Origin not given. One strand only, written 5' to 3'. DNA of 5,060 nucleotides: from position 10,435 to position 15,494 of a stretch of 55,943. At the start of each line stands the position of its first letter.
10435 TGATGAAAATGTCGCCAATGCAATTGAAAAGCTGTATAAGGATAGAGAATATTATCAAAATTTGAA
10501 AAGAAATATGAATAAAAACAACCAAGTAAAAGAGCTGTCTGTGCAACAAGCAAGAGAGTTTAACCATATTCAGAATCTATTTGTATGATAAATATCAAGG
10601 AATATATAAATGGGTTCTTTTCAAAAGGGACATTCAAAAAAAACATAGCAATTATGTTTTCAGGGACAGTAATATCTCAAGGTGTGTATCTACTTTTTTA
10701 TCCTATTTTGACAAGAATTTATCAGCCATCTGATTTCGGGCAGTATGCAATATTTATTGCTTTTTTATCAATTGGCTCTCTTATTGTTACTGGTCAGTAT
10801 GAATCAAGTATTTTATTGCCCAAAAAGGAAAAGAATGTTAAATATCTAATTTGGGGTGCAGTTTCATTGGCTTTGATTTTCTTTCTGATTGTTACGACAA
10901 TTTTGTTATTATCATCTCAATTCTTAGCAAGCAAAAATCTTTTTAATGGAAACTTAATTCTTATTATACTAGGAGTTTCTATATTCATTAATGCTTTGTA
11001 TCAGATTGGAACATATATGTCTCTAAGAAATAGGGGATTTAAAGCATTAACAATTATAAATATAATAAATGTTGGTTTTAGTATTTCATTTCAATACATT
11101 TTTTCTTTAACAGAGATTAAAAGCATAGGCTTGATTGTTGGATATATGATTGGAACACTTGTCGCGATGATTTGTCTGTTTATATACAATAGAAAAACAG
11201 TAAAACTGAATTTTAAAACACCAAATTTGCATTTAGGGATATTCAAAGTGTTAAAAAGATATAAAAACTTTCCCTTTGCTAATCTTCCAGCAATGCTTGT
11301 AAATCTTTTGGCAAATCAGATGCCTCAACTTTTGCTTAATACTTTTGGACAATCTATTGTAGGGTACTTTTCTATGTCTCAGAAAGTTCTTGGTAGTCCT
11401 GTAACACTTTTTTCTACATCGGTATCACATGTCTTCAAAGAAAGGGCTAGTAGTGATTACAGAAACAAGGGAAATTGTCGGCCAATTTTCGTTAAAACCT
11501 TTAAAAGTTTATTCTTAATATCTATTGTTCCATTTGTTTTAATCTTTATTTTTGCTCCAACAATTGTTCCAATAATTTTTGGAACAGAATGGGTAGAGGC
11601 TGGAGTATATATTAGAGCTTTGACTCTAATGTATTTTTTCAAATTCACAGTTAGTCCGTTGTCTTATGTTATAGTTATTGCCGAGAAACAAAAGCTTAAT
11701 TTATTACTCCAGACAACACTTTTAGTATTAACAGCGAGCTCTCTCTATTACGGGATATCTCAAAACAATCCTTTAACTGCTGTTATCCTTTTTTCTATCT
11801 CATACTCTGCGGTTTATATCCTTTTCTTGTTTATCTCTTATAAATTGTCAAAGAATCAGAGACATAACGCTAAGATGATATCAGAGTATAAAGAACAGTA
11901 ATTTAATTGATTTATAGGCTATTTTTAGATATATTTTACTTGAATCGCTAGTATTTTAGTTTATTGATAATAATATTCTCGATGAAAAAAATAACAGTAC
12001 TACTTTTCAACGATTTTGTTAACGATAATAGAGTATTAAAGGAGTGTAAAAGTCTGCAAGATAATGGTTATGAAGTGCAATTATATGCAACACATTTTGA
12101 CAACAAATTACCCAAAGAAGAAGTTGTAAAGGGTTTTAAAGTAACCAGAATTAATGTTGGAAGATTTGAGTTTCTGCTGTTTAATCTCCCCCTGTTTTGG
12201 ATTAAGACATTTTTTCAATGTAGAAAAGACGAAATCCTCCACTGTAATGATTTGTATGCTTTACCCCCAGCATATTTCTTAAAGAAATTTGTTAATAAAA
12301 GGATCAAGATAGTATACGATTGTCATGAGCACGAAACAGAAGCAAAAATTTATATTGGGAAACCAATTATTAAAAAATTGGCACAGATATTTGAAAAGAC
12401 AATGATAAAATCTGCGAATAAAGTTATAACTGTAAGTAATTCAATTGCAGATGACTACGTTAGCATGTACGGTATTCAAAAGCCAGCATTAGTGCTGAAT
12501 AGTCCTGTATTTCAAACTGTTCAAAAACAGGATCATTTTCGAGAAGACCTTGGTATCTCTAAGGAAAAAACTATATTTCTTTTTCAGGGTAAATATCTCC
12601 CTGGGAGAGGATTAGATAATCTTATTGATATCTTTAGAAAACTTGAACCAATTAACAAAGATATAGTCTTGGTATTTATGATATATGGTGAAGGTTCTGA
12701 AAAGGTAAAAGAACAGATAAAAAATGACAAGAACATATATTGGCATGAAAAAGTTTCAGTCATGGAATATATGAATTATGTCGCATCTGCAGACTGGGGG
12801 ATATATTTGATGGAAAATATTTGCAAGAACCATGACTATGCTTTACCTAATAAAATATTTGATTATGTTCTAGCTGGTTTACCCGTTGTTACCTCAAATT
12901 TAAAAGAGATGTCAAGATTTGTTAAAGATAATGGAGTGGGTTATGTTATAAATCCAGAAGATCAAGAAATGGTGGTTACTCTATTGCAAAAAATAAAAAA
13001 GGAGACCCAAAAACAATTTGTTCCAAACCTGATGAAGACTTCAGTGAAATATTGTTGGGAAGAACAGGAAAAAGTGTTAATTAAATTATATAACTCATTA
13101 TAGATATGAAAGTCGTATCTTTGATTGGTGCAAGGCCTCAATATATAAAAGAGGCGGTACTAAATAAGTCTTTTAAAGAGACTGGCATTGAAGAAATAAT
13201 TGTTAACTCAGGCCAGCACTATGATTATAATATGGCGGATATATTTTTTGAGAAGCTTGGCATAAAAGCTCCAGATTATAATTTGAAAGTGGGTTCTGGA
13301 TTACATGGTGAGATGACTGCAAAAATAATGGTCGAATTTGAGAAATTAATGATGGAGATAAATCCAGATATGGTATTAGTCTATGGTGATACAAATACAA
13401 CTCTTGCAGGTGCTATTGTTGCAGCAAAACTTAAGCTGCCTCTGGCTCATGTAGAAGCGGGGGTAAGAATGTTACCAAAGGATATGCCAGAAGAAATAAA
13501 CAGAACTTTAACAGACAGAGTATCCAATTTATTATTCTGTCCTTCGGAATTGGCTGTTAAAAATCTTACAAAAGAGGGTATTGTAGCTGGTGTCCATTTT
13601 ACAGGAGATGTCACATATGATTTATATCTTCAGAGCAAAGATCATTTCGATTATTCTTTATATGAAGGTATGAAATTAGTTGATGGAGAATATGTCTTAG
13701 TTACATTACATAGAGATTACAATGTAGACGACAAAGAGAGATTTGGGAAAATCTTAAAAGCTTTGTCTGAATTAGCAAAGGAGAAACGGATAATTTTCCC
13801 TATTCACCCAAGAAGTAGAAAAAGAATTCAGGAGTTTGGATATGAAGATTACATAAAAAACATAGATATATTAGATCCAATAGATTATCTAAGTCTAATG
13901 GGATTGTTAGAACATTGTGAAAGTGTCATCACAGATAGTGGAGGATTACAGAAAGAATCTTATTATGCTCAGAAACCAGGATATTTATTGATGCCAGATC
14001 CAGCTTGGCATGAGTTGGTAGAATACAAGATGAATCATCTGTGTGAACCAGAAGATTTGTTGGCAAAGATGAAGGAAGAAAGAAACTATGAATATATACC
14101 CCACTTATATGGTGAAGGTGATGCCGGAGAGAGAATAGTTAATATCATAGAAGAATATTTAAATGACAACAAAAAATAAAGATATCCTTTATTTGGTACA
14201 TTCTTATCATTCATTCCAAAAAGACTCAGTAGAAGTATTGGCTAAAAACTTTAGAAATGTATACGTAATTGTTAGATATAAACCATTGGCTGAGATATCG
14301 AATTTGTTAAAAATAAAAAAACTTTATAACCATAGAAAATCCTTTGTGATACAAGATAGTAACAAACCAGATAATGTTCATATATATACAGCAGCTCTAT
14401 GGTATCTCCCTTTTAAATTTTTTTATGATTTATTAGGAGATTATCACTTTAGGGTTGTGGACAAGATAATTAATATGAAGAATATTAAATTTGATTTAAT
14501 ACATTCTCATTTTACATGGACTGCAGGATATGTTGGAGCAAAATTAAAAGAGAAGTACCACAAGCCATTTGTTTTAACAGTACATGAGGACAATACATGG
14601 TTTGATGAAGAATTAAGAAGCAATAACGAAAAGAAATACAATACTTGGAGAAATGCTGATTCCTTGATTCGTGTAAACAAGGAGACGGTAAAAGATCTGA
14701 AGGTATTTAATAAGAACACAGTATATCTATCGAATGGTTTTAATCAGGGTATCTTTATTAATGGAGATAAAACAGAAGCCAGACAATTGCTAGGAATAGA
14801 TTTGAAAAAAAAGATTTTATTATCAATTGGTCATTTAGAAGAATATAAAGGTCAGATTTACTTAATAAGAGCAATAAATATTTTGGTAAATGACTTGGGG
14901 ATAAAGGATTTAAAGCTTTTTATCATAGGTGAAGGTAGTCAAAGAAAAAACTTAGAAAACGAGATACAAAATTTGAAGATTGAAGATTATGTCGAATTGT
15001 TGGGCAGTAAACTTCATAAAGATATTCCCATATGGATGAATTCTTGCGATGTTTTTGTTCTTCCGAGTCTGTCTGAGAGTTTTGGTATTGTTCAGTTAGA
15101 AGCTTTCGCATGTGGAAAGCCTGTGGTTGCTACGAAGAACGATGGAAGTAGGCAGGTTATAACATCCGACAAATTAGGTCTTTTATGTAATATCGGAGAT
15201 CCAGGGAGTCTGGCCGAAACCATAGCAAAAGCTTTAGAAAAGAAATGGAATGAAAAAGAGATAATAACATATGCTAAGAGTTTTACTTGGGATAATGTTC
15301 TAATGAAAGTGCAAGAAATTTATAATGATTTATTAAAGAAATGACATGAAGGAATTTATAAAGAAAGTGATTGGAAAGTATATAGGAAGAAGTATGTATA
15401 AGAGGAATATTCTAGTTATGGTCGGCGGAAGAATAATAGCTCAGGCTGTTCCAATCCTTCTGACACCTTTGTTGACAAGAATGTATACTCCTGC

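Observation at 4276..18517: Glycan island with three GT-C-fold membrane proteins, two Wzx flippases and a polyprenyl-phosphate sugar synthase, but no Wzy, WaaL, Wzz or ABC exporter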

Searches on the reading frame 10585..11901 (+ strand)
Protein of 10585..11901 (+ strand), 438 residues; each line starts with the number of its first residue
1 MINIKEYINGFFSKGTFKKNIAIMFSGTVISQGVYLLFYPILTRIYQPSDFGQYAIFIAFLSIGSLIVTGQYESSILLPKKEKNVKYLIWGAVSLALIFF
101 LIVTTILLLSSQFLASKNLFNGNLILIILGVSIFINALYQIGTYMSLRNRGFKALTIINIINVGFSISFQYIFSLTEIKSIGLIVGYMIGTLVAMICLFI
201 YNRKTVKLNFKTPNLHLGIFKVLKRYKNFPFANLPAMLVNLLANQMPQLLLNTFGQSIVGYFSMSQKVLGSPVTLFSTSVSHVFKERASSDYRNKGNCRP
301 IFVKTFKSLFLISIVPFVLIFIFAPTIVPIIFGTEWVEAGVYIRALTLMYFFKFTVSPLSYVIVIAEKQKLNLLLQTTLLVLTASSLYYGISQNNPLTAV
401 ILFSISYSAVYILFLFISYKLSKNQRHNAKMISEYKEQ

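Call 3: search_protein_families(library=pfam, proteins=[window:10585-11901:+], max_evalue=0.01)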
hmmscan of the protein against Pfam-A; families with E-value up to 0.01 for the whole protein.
window:10585-11901:+ (438 aa): 2 families
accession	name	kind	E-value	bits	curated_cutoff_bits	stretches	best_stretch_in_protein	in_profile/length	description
PF13440.11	Polysacc_synt_3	-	4e-24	85.8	23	1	41-339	1-291/293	Polysaccharide biosynthesis protein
PF01943.22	Polysacc_synt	-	1.4e-08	34.9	28.2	1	18-283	2-265/274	Polysaccharide biosynthesis protein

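Call 10: search_protein_families(library=ncbifam, proteins=[window:10585-11901:+], max_evalue=1)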
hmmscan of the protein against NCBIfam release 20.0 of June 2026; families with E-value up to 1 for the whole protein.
window:10585-11901:+ (438 aa): 3 families
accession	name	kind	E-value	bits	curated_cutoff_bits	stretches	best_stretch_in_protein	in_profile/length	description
NF047674.1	TeichurnBiosyTuaB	equivalog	1.9e-09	37.1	580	1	28-421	19-402/469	teichuronic acid biosynthesis protein TuaB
NF007773.0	PRK10459.1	equivalog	2.9e-09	36.4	273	1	28-419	18-399/492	MOP flippase family protein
NF033486.1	harvest_ssl1498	equivalog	0.049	13.5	45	1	79-106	23-50/53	photosystem II assembly protein Psb34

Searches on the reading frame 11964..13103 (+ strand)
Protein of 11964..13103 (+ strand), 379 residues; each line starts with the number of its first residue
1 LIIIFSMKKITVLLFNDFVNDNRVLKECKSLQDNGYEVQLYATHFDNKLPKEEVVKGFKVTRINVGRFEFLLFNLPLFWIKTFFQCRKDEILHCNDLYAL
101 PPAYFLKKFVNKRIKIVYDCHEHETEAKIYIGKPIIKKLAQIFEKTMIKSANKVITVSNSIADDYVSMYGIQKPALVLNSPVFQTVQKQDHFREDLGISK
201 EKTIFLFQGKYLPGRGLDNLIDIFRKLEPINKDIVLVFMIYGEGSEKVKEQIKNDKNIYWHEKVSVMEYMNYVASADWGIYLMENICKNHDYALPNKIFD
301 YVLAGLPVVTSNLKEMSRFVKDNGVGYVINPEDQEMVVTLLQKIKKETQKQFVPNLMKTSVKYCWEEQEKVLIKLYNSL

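Call 3: search_protein_families(library=pfam, proteins=[window:11964-13103:+], max_evalue=0.01)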
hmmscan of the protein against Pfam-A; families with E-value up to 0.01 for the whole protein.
window:11964-13103:+ (379 aa): 6 families
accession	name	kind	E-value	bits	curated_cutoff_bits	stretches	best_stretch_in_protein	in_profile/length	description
PF13439.12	Glyco_transf_4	-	2e-15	57.7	28.5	1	25-173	9-156/170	Glycosyltransferase Family 4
PF00534.26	Glycos_transf_1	-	6.9e-13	48.9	26.4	1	190-349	3-160/172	Glycosyl transferases group 1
PF13692.12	Glyco_trans_1_4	-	3.7e-11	43.9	27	1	204-339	3-134/142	Glycosyl transferases group 1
PF13579.12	Glyco_trans_4_4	-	4.5e-09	37.3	29.7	1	23-175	6-151/158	Glycosyl transferase 4-like domain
PF13524.12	Glyco_trans_1_2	-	0.00019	21.8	25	1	228-324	7-93/144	Glycosyl transferase-like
PF08323.17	Glyco_transf_5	-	0.001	19.3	22.7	1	87-168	127-227/239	Starch synthase catalytic domain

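Call 46: search_protein_families(library=ncbifam, proteins=[window:11964-13103:+], max_evalue=0.00001)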
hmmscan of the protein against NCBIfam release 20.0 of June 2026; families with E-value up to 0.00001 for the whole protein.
window:11964-13103:+ (379 aa): 12 families
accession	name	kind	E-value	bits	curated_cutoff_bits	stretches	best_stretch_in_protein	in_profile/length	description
NF007640.0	PRK10307.1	subfamily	1.7e-17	63.5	276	1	120-374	138-399/411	WcaI family glycosyltransferase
NF012028.0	PRK15484.1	subfamily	2.7e-11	43.2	618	1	135-368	124-367/380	lipopolysaccharide N-acetylglucosaminyltransferase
NF047684.1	TeichurnBiosyTuaC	equivalog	4.8e-11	42.2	550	1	108-375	125-385/391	teichuronic acid biosynthesis protein TuaC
TIGR04063.1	stp3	hypoth_equivalog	1.3e-10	40.7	442.05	1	138-366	145-377/397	TIGR04063 family PEP-CTERM/XrtA system glycosyltransferase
NF047676.1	TeichurnBiosyTuaH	equivalog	1.4e-09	37.4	550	1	71-353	78-360/384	teichuronic acid biosynthesis protein TuaH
TIGR04157.1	glyco_rSAM_CFB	subfamily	3.6e-09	36.1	400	1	131-346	152-366/406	TIGR04157 family glycosyltransferase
TIGR03999.1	thiol_BshA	equivalog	1.3e-08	34.2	273.7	1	31-370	25-362/375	N-acetyl-alpha-D-glucosaminyl L-malate synthase BshA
NF038295.1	EPS_HpsP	equivalog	1.6e-08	33.9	550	1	136-378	139-386/388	hormogonium polysaccharide biosynthesis glycosyltransferase HpsP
TIGR02149.1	glgA_Coryne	subfamily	1e-07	31.5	302.4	1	137-335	131-337/391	glycogen synthase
TIGR04007.1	wcaI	equivalog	6.5e-07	28.3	800.45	1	136-339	159-369/407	colanic acid biosynthesis glycosyltransferase WcaI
NF053787.1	GlcN_PG_synth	equivalog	9.7e-07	27.9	480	1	141-378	134-358/361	N-acetylglucosaminyl phosphatidylglycerol synthase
NF007326.0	PRK09814.2-3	equivalog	8.5e-06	25.1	420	0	231-363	196-330/349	beta-1,6-galactofuranosyltransferase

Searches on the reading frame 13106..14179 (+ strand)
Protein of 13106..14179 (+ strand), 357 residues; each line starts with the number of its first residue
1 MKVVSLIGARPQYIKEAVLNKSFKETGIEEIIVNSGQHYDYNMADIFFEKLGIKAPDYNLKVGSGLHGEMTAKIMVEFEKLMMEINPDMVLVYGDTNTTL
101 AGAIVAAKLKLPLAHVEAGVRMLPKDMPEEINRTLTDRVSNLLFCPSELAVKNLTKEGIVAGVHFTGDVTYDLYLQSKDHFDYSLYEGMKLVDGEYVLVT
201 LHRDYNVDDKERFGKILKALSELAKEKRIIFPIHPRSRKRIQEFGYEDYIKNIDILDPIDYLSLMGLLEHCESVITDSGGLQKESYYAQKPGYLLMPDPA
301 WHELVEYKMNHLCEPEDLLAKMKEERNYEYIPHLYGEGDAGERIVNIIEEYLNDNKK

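Call 4: search_protein_families(library=pfam, proteins=[window:13106-14179:+], max_evalue=0.01)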
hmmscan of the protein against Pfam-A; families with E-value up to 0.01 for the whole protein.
window:13106-14179:+ (357 aa): 1 family
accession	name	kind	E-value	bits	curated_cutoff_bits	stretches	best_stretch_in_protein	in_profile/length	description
PF02350.25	Epimerase_2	-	6.9e-87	291.9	30.6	1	25-349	6-347/347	UDP-N-acetylglucosamine 2-epimerase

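Call 46: search_protein_families(library=ncbifam, proteins=[window:13106-14179:+], max_evalue=0.00001)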
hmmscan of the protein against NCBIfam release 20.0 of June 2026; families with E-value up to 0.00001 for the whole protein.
window:13106-14179:+ (357 aa): 2 families
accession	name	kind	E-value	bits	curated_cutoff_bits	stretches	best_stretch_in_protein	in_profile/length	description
TIGR00236.1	wecB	equivalog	2.1e-78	264.1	210.15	1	1-350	1-364/366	non-hydrolyzing UDP-N-acetylglucosamine 2-epimerase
TIGR03568.1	NeuC_NnaA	equivalog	6.2e-15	54.9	235.9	1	68-275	75-286/365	UDP-N-acetylglucosamine 2-epimerase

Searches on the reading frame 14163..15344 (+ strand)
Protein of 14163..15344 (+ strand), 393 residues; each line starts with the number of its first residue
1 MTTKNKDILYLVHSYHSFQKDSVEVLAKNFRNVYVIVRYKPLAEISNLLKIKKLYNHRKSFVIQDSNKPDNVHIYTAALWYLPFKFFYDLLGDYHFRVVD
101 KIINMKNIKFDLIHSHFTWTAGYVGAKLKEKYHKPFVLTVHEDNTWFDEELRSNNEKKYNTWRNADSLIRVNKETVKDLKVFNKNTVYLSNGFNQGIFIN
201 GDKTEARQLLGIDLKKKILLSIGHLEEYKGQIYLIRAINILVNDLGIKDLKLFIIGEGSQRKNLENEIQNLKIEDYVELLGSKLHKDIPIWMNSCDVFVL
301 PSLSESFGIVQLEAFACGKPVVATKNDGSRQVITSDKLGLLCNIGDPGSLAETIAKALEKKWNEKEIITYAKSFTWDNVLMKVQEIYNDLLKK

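Call 4: search_protein_families(library=pfam, proteins=[window:14163-15344:+], max_evalue=0.01)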
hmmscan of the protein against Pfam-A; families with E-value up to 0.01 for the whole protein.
window:14163-15344:+ (393 aa): 6 families
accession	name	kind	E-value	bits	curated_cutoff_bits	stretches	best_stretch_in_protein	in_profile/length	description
PF00534.26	Glycos_transf_1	-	2.1e-42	145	26.4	1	202-373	1-171/172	Glycosyl transferases group 1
PF13692.12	Glyco_trans_1_4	-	3.2e-33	115.4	27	1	217-359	2-141/142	Glycosyl transferases group 1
PF13439.12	Glyco_transf_4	-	3.4e-09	37.4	28.5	1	81-183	47-153/170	Glycosyltransferase Family 4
PF20706.3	GT4-conflict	-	2.2e-08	33.9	26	1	216-335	197-322/385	Family 4 Glycosyltransferase in conflict systems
PF13579.12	Glyco_trans_4_4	-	0.00087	20.1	29.7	1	103-153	67-110/158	Glycosyl transferase 4-like domain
PF13477.12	Glyco_trans_4_2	-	0.0051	17.4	23.4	0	105-141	70-107/139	Glycosyl transferase 4-like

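Call 46: search_protein_families(library=ncbifam, proteins=[window:14163-15344:+], max_evalue=0.00001)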
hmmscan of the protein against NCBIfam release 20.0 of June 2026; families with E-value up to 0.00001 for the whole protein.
window:14163-15344:+ (393 aa): 33 families (the best 25 are shown)
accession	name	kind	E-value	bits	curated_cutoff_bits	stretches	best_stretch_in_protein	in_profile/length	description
TIGR03449.1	mycothiol_MshA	equivalog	4.7e-36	124.6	462.5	1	95-391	88-404/406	D-inositol-3-phosphate glycosyltransferase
TIGR03088.1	stp2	hypoth_equivalog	2.5e-29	102.5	409.05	1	177-389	153-372/374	TIGR03088 family PEP-CTERM/XrtA system glycosyltransferase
NF047684.1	TeichurnBiosyTuaC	equivalog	6.2e-29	101.1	550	1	19-368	22-362/391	teichuronic acid biosynthesis protein TuaC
TIGR03999.1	thiol_BshA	equivalog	1e-27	97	273.7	1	94-391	68-374/375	N-acetyl-alpha-D-glucosaminyl L-malate synthase BshA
NF041876.1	EPS_EpsE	equivalog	3.7e-27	95.6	400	1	219-366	217-367/389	exopolysaccharide biosynthesis GT4 family glycosyltransferase EpsE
TIGR04047.1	MSMEG_0565_glyc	hypoth_equivalog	4.1e-26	92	259.85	1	97-388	74-372/373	MSMEG_0565 family glycosyltransferase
TIGR02149.1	glgA_Coryne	subfamily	1.9e-25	89.8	302.4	1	100-389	74-389/391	glycogen synthase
NF050063.1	ProtGlycPglJ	equivalog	6.4e-25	88.1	500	1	199-365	177-337/363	N-acetylgalactosamine-N,N'-diacetylbacillosaminyl-diphospho-undecaprenol 4-alpha-N-acetylgalactosaminyltransferase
TIGR02472.1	sucr_P_syn_N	equivalog_domain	6.3e-19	68.1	576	1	295-380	341-431/439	sucrose-phosphate synthase, putative, glycosyltransferase domain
TIGR04157.1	glyco_rSAM_CFB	subfamily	1.5e-18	67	400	1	134-347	139-353/406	TIGR04157 family glycosyltransferase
TIGR04063.1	stp3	hypoth_equivalog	2.1e-18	66.4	442.05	1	190-391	186-396/397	TIGR04063 family PEP-CTERM/XrtA system glycosyltransferase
NF053787.1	GlcN_PG_synth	equivalog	9.9e-16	57.5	480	1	202-391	183-360/361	N-acetylglucosaminyl phosphatidylglycerol synthase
NF049988.1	MGlcDAGSynMgs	equivalog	3.5e-15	56.2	400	1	248-387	243-376/398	alpha-monoglucosyldiacylglycerol synthase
NF012028.0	PRK15484.1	subfamily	4e-14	52.5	618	1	188-380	165-363/380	lipopolysaccharide N-acetylglucosaminyltransferase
NF038295.1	EPS_HpsP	equivalog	4.1e-14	52.4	550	1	202-390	193-387/388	hormogonium polysaccharide biosynthesis glycosyltransferase HpsP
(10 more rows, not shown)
